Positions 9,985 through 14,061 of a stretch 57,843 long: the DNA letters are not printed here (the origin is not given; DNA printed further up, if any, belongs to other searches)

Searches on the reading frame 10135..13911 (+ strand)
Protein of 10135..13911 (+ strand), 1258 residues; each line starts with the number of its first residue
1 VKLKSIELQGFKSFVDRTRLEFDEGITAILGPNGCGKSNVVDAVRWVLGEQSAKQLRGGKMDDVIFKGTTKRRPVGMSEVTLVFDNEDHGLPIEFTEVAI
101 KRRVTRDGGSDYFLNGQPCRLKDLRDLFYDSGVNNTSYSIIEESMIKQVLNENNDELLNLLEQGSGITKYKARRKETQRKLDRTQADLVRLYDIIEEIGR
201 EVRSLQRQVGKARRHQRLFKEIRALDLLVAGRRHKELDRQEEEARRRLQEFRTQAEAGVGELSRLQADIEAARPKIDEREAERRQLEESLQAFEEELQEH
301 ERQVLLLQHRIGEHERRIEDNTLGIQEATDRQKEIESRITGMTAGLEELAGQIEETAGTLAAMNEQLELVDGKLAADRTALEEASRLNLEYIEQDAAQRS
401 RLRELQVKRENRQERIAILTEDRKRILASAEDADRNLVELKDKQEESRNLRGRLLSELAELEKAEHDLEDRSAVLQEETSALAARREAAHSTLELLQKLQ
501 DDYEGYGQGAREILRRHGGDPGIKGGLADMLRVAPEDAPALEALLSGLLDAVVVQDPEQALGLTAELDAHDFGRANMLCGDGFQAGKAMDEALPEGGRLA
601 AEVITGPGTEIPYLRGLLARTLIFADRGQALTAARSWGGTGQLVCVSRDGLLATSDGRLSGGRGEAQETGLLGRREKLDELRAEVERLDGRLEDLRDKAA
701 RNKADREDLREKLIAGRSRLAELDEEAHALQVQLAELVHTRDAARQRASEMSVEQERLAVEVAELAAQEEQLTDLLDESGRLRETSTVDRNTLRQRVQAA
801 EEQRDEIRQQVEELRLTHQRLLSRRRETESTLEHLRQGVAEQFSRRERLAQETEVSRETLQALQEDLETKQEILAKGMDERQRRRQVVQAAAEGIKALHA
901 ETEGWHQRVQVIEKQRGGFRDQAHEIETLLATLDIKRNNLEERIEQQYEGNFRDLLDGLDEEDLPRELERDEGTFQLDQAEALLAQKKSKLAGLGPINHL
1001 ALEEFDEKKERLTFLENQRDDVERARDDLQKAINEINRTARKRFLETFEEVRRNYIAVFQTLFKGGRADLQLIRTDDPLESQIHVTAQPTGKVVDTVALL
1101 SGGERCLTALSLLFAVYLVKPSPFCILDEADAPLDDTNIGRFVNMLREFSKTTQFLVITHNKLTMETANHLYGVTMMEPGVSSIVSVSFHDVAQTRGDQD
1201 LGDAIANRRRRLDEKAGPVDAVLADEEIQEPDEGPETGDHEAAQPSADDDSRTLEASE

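Call 9: search_protein_families(library=pfam, proteins=[window:10135-13911:+], max_evalue=0.001)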
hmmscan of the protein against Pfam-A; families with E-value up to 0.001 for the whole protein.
window:10135-13911:+ (1258 aa): 6 families
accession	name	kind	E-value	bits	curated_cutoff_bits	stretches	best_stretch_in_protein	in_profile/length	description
PF02463.25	SMC_N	-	8.8e-72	241.5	40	1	3-1182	2-219/220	RecF/RecN/SMC N terminal domain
PF13476.12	AAA_23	-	8e-15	56.4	27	1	5-297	1-200/201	AAA domain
PF06470.18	SMC_hinge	-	3.5e-13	50.4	22.5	1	521-632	2-114/116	SMC proteins Flexible Hinge Domain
PF13175.12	AAA_15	-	5.3e-12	46.5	32.1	1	1-302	1-265/374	AAA ATPase domain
PF13304.12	AAA_21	-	1.8e-08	35.2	27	1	26-208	1-206/304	AAA domain, putative AbiEii toxin, Type IV TA system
PF13555.12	AAA_29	-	1.2e-05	25.4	27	1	3-49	1-47/61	P-loop containing region of AAA domain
